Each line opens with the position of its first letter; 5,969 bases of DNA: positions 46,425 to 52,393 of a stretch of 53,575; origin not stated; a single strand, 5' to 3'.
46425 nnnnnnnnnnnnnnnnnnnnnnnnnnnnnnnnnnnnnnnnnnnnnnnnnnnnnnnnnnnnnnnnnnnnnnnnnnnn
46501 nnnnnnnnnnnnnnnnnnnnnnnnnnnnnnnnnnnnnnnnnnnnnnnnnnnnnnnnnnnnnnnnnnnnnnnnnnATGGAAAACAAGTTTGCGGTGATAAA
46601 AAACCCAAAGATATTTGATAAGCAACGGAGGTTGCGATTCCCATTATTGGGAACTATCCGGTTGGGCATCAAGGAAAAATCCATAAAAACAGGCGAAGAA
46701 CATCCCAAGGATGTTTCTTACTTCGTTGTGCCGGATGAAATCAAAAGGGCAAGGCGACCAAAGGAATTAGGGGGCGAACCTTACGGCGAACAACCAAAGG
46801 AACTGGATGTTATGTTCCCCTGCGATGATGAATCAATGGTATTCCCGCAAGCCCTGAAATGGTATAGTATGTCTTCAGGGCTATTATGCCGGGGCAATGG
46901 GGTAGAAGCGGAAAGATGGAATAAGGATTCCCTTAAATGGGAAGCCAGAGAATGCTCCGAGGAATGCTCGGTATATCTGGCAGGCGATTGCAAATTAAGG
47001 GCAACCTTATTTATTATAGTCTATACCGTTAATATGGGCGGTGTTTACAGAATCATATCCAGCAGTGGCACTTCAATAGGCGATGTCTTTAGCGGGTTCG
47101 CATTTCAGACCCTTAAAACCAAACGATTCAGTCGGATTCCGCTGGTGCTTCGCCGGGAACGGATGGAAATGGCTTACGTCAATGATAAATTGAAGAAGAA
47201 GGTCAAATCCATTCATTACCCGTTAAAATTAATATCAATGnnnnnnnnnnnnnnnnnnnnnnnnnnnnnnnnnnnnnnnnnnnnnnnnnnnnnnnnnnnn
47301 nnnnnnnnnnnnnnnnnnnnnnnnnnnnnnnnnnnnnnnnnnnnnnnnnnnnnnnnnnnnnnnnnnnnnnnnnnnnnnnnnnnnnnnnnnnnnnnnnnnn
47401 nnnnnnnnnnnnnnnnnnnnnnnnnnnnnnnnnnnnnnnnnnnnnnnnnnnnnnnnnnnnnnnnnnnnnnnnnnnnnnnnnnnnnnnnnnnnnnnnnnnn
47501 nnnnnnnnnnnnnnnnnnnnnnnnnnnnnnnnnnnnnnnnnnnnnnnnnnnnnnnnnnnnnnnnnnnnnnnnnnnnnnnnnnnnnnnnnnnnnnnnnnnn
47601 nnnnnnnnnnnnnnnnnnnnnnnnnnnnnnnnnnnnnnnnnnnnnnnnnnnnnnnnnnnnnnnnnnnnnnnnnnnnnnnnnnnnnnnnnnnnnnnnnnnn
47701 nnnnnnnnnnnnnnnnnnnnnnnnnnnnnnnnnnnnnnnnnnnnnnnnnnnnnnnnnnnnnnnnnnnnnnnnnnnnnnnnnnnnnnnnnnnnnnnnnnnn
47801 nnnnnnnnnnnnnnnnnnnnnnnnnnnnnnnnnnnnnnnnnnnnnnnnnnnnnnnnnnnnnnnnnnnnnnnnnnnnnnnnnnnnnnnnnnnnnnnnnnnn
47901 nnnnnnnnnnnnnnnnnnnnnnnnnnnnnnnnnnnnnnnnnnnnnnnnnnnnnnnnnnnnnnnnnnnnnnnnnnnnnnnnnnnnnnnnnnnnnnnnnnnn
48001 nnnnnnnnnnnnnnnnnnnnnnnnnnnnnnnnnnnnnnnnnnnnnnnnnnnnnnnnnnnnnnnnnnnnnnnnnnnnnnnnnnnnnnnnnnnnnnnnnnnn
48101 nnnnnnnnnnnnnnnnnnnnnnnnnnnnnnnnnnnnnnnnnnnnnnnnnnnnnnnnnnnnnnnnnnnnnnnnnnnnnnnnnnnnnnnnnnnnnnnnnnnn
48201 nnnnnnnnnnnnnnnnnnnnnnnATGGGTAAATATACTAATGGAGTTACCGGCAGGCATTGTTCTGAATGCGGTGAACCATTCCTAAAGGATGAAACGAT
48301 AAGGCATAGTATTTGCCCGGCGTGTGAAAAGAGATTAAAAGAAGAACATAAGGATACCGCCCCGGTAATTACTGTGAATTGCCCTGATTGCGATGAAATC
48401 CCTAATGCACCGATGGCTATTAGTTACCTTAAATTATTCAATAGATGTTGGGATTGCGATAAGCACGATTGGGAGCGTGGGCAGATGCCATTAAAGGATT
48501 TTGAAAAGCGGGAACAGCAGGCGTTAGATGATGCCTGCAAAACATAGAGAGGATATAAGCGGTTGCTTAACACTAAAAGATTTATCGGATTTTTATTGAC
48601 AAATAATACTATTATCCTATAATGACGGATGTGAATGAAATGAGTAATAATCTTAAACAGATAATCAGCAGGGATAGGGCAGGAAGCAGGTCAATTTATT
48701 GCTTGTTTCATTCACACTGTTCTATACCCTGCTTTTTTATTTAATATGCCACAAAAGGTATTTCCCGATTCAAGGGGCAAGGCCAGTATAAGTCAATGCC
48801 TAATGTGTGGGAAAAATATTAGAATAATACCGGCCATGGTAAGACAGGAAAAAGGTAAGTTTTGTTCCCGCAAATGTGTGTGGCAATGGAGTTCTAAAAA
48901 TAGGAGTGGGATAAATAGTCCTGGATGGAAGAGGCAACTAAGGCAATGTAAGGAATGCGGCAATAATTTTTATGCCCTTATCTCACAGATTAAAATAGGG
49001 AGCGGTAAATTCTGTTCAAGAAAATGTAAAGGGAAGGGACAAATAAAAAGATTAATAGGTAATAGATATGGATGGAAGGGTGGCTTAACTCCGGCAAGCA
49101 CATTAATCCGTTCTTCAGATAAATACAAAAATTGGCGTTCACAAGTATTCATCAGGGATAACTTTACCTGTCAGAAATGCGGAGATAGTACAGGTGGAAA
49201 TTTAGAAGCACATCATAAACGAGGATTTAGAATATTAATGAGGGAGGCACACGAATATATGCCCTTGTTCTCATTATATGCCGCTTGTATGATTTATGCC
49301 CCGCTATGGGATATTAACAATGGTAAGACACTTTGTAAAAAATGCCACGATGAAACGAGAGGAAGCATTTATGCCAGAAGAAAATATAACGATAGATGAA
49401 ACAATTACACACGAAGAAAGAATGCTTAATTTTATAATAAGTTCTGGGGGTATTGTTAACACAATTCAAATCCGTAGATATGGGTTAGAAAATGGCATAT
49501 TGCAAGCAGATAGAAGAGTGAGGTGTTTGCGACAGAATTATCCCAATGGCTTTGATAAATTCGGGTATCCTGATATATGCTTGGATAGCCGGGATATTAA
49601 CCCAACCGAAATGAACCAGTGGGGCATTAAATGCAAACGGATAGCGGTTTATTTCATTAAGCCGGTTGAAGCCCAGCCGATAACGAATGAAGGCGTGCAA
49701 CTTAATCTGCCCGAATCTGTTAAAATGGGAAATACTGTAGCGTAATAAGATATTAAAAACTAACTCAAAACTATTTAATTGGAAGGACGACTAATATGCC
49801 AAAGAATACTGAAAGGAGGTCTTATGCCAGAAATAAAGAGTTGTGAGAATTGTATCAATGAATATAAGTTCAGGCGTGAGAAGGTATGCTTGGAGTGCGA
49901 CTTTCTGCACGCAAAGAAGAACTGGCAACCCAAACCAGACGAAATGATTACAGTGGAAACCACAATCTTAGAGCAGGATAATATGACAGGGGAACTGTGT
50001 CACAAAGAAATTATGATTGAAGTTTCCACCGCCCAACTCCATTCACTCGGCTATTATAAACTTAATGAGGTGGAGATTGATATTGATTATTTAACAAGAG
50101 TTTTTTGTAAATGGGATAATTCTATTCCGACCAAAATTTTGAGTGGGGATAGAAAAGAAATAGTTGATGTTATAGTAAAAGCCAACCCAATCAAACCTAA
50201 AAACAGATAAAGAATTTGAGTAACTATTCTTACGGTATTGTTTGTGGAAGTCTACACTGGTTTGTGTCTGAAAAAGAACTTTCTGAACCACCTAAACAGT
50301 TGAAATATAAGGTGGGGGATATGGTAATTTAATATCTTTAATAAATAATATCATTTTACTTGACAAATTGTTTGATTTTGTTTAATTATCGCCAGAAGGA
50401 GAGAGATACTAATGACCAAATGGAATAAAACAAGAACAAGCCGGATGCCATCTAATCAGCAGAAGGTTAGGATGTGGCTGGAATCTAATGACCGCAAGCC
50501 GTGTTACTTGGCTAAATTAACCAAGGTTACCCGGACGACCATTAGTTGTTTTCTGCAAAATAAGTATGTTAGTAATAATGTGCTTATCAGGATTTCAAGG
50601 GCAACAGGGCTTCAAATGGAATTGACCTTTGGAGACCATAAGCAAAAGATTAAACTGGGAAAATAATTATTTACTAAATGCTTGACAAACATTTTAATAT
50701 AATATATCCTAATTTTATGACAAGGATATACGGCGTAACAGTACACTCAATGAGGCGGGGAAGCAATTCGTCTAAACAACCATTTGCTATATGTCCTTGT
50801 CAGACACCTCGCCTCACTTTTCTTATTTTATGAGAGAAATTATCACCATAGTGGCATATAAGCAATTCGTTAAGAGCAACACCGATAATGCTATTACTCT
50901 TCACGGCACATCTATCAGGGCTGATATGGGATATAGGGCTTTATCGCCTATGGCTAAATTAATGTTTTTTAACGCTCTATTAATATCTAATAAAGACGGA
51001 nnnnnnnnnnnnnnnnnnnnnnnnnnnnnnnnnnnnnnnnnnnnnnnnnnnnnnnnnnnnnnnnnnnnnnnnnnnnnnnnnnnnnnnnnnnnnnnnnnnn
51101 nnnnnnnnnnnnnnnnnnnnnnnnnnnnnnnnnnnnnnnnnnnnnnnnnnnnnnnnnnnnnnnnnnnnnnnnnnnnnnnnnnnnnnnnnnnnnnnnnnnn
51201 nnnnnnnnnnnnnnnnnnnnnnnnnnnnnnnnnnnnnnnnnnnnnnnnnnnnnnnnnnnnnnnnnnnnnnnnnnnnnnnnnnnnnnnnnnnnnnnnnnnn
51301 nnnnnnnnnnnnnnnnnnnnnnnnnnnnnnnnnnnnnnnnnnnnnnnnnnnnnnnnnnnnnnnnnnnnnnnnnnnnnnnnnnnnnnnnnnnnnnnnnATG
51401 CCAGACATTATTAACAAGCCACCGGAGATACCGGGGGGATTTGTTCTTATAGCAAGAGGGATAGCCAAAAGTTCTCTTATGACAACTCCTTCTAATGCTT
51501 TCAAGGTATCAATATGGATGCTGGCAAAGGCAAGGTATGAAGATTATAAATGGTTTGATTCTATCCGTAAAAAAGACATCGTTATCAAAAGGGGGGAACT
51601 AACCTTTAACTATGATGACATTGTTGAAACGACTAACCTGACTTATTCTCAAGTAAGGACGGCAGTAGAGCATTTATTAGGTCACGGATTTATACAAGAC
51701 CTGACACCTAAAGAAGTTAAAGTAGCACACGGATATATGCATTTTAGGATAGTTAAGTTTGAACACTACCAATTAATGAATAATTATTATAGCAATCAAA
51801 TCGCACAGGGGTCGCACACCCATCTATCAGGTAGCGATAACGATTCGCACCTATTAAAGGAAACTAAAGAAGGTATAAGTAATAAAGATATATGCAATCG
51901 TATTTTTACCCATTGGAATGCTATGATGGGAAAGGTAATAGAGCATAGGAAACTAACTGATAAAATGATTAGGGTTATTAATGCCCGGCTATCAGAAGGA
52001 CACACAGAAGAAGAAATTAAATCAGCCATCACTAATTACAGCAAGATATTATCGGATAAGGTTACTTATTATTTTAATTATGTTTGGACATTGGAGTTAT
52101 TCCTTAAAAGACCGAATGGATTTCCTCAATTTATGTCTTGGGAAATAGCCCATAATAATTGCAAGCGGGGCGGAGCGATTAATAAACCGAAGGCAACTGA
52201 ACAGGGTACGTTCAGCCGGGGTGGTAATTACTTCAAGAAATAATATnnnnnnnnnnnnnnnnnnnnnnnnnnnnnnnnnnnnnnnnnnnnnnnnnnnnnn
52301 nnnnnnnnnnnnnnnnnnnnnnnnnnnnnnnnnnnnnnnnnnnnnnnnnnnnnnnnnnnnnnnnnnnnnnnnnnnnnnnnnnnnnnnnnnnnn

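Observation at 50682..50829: Second copy of the interleaved-stem RNA plus U-tract, upstream of another HNH gene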

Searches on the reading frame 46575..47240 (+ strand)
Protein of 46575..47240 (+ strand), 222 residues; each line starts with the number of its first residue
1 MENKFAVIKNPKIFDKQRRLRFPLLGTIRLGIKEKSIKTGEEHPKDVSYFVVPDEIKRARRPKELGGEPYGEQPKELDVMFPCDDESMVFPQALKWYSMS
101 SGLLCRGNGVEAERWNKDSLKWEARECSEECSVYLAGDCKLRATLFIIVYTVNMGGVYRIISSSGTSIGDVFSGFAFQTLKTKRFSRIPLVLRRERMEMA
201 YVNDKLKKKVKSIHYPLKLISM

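Call 33: find_homologous_proteins(query=window:46575-47240:+, max_evalue=1e-8)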
Query window:46575-47240:+ (222 aa): 2 proteins with E <= 1e-8 among 92 candidates.
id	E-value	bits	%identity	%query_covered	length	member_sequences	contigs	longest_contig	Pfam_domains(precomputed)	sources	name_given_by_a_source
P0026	7.9e-33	132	41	91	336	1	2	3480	PF18897.6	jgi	jgi:hypothetical protein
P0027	7.3e-27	113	39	90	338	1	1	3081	PF18897.6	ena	-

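Call 44: find_encoding_contigs(protein=P0026, flank=5000)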
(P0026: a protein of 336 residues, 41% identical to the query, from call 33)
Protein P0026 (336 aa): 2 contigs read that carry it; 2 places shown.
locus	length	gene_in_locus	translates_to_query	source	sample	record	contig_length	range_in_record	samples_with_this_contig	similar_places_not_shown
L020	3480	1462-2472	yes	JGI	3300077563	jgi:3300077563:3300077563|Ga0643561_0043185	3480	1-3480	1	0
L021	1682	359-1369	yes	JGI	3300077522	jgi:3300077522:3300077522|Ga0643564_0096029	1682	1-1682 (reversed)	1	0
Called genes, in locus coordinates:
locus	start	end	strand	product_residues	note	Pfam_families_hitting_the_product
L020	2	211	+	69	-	?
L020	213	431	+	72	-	-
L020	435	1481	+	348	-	-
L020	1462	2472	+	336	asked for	PF18897:Gp3-like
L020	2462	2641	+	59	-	-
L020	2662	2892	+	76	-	-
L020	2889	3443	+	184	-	-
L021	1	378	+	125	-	?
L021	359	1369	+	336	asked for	PF18897:Gp3-like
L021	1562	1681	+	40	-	?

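Call 45: find_encoding_contigs(protein=P0027, flank=5000)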
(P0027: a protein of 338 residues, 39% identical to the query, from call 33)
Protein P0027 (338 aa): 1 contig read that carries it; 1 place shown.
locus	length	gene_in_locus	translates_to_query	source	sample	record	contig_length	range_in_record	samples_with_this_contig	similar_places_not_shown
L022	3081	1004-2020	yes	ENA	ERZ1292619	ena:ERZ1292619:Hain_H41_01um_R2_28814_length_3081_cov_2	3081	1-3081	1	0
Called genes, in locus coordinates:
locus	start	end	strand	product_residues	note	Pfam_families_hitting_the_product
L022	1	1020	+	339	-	?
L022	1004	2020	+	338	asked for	PF18897:Gp3-like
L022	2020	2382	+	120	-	PF06356:DUF1064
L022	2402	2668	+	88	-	-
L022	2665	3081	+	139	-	?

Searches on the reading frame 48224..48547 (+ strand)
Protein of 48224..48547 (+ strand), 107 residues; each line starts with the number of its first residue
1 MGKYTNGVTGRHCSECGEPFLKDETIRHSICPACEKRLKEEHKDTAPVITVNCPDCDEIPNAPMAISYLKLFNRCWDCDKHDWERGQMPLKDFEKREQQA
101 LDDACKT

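Call 12: search_protein_families(library=pfam, proteins=[window:48224-48547:+], max_evalue=0.01)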
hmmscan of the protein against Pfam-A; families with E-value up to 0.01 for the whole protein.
window:48224-48547:+ (107 aa): 3 families
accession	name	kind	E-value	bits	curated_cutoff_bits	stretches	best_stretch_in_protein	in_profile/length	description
PF13248.11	Zn_ribbon_3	-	4e-05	23.4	27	0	13-38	5-26/26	zinc-ribbon domain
PF12773.13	DZR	-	0.0015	19.1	27.3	0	13-58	1-32/45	Double zinc ribbon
PF06677.18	Auto_anti-p27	-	0.0034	17.9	24.1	1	9-35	14-40/40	Sjogren's syndrome/scleroderma autoantigen 1 (Autoantigen p27)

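Call 41: find_encoding_contigs(protein=window:48224-48547:+, flank=5000, max_places=10)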
Protein window:48224-48547:+ (107 aa): 4 contigs read that carry it; 3 places shown.
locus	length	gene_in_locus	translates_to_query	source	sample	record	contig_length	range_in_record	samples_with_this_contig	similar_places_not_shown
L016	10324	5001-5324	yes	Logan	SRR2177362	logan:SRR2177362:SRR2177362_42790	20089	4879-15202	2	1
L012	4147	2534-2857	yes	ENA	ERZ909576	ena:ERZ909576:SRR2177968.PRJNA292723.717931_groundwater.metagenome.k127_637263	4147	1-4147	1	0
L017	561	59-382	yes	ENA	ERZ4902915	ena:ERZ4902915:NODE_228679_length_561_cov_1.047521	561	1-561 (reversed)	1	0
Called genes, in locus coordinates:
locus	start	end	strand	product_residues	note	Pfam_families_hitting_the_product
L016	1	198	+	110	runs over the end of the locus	-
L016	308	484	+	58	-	-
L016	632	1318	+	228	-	-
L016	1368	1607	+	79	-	-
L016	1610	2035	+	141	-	-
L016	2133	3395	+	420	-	-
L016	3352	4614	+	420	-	PF18897:Gp3-like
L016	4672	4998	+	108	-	-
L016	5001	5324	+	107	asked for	-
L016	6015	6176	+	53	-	-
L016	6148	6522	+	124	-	-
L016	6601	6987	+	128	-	-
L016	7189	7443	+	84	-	-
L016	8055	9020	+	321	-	-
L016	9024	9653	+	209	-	PF00308:Bac_DnaA (faint), PF01695:IstB_IS21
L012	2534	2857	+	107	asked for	-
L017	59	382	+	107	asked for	-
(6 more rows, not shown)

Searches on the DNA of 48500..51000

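Call 7: search_rna_families(source=window, start=48500, end=51000, threshold=evalue, max_evalue=10, show_alignments=3)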
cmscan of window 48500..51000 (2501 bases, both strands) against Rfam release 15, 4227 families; matches with E-value up to 10: 2.
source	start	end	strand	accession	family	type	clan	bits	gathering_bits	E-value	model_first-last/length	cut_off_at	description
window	50711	50811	-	RF00714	MIR535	Gene; miRNA;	-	25.4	64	0.036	1-95/95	no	MIR535 microRNA precursor family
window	48715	48755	-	RF02067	STnc310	Gene; sRNA;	-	18.7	40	2.9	1-61/61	no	Salmonella enterica sRNA STnc310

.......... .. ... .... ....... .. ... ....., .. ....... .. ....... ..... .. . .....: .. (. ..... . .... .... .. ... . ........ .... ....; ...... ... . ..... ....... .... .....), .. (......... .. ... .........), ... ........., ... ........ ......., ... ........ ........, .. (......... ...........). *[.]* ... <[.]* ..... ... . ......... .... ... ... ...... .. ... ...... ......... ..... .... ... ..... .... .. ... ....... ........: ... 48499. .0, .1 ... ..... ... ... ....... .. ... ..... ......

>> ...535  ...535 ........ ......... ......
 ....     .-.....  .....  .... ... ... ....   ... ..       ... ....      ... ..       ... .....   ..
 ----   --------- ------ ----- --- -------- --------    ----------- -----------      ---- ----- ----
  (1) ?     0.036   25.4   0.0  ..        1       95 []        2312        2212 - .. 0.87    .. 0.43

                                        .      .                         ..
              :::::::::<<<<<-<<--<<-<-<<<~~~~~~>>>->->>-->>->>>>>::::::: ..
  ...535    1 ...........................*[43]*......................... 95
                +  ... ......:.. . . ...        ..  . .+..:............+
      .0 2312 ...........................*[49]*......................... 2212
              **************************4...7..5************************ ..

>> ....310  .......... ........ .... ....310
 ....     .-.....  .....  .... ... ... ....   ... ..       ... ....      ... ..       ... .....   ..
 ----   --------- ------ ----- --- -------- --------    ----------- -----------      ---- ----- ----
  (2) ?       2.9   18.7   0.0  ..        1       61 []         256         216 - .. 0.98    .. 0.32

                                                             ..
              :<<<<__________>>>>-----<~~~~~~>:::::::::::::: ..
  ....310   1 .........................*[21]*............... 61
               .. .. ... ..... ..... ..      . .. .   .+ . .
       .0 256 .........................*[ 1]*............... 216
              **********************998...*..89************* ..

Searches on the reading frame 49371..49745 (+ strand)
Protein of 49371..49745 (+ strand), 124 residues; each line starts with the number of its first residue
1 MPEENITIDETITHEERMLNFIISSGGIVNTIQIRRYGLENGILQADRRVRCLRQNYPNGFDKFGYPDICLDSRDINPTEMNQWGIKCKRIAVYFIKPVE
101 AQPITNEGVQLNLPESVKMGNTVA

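Call 12: search_protein_families(library=pfam, proteins=[window:49371-49745:+], max_evalue=0.01)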
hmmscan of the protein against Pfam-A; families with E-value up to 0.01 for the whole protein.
window:49371-49745:+ (124 aa): 0 families

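Call 29: find_encoding_contigs(protein=window:49371-49745:+, flank=10000, max_places=10)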
Protein window:49371-49745:+ (124 aa): 5 contigs read that carry it; 4 places shown.
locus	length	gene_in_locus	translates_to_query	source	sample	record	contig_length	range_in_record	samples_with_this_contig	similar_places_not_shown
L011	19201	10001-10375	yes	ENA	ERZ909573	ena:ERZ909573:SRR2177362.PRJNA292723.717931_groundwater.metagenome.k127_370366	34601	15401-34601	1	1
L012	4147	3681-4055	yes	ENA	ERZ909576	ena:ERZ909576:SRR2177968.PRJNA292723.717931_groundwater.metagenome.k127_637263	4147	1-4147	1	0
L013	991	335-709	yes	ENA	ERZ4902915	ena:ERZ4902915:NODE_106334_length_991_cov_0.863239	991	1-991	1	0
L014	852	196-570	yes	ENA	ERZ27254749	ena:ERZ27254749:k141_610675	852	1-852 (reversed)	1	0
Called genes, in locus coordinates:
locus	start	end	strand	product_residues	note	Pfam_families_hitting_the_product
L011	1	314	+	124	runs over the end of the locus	-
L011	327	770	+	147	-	-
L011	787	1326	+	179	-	PF07460:NUMOD3 (faint)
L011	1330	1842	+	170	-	-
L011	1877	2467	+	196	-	PF01844:HNH, PF13391:HNH_2 (faint)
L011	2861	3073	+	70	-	-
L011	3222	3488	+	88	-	-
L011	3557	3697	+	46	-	-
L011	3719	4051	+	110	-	-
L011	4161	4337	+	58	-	-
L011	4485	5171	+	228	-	-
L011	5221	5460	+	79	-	-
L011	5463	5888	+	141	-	-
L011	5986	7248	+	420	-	-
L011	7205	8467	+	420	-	PF18897:Gp3-like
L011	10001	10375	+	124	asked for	-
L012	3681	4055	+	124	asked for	-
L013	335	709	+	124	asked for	-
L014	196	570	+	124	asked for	-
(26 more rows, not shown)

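Call 51: search_protein_families(library=phrogs, proteins=[window:49371-49745:+], max_evalue=0.001)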
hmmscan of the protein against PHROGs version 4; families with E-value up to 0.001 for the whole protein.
window:49371-49745:+ (124 aa): 0 families

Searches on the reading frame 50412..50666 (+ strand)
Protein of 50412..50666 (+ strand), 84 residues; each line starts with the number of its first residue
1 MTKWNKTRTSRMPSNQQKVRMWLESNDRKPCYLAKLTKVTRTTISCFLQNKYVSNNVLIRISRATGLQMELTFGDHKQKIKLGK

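Call 12: search_protein_families(library=pfam, proteins=[window:50412-50666:+], max_evalue=0.01)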
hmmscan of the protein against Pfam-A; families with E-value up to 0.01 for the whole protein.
window:50412-50666:+ (84 aa): 1 family
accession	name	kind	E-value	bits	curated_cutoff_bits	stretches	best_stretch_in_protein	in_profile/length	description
PF13443.12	HTH_26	-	0.00048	20.8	22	1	33-70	16-55/63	Cro/C1-type HTH DNA-binding domain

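Call 40: find_encoding_contigs(protein=P0019, flank=5000)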
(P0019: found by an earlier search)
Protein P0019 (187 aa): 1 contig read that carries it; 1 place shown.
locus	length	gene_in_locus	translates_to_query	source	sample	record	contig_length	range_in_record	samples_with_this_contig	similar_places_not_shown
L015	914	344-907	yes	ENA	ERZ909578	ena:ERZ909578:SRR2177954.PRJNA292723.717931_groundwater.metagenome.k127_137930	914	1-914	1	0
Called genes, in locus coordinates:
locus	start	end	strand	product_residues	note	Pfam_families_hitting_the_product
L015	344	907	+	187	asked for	-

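Call 42: find_encoding_contigs(protein=window:50412-50666:+, flank=5000, max_places=10)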
Protein window:50412-50666:+ (84 aa): 3 contigs read that carry it; 2 places shown.
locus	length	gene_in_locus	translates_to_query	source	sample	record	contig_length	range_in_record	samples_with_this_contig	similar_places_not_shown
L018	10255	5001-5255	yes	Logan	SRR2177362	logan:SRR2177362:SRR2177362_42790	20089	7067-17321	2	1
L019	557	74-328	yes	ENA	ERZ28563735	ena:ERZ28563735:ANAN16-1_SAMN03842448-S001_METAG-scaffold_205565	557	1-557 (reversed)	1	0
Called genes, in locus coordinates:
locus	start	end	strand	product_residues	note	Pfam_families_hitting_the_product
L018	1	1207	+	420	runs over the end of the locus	-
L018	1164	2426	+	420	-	PF18897:Gp3-like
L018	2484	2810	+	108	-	-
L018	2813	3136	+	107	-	-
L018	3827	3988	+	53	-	-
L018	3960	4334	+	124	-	-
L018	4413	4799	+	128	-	-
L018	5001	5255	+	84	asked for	-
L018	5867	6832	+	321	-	-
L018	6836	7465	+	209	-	PF00308:Bac_DnaA (faint), PF01695:IstB_IS21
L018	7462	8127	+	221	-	-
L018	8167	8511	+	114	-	PF24746:DUF7694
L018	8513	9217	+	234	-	PF04055:Radical_SAM (faint)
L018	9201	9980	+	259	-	-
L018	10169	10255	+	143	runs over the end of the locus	-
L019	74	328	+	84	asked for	-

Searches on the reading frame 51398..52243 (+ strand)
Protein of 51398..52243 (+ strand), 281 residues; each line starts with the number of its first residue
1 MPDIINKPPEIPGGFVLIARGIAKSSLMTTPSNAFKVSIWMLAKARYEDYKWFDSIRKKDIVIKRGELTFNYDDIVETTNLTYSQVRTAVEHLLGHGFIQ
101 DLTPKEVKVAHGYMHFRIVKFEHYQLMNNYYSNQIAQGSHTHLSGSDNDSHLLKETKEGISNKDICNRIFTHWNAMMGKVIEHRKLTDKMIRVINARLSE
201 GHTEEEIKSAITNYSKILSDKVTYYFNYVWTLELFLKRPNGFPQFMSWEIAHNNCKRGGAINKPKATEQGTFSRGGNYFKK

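Call 12: search_protein_families(library=pfam, proteins=[window:51398-52243:+], max_evalue=0.01)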
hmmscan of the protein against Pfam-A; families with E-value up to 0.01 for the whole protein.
window:51398-52243:+ (281 aa): 0 families

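Call 19: find_related_loci(query=window:51398-52243:+, collection=viral_contigs, flank=6000)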
Query window:51398-52243:+ (281 aa) in viral_contigs; peptide patterns used: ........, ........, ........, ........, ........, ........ (x = any residue, [..] = any of these).
1 stretches matched a pattern, but none encodes a relative of the query by tblastn (E <= 1e-3).

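Call 51: search_protein_families(library=phrogs, proteins=[window:51398-52243:+], max_evalue=0.001)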
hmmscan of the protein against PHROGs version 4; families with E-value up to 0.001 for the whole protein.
window:51398-52243:+ (281 aa): 4 families
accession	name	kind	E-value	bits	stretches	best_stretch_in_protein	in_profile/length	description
phrog_16167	-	DNA, RNA and nucleotide metabolism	7.9e-07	30.1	1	155-216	176-235/315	replication initiation protein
phrog_18020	-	DNA, RNA and nucleotide metabolism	3.2e-06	28.1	1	134-245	112-214/248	replication initiation O-like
phrog_21472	-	unknown function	3.5e-05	24.6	1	157-216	176-231/299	-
phrog_428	-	DNA, RNA and nucleotide metabolism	0.00039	20.7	1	64-214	122-280/455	replication initiation protein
